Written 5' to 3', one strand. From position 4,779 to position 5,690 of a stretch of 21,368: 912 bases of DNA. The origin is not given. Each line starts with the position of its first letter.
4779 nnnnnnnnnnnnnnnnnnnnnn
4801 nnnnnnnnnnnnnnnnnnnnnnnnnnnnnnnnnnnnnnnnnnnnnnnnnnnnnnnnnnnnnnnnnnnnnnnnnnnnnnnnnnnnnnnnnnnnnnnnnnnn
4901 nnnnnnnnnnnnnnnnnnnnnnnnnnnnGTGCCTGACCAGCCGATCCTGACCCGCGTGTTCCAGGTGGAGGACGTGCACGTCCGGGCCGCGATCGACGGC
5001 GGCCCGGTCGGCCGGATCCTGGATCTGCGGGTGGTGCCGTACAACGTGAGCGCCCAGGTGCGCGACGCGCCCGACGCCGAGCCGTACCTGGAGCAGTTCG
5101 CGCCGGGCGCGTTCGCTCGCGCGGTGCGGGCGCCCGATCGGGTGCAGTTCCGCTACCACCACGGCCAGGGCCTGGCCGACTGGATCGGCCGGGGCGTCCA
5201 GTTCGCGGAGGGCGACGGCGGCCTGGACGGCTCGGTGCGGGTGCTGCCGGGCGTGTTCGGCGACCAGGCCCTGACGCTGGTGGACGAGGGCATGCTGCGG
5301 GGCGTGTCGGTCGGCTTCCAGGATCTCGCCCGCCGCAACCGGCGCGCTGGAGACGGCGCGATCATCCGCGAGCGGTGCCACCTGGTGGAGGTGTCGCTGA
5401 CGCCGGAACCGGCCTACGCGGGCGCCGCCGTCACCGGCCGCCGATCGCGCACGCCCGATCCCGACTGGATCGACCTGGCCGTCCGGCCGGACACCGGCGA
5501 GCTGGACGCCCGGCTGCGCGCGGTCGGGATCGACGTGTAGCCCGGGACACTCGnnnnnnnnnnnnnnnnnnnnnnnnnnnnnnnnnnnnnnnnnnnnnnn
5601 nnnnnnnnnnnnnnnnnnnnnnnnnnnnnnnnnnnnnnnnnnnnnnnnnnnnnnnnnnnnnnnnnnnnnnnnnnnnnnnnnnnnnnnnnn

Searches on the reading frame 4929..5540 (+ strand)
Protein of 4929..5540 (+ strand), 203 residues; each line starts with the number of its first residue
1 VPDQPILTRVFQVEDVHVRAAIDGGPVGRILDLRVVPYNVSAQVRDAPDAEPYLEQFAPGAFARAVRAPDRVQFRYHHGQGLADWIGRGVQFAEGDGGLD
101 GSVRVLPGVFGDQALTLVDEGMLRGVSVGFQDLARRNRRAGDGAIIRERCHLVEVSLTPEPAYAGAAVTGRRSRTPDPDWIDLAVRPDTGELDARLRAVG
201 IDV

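Call 8: search_protein_families(library=pfam, proteins=[window:4929-5540:+], max_evalue=0.01)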
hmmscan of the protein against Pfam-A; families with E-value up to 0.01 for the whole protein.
window:4929-5540:+ (203 aa): 1 family
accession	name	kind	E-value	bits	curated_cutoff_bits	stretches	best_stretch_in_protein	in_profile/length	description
PF04586.22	Peptidase_S78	-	4.2e-10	40.4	21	1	51-169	31-153/165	Caudovirus prohead serine protease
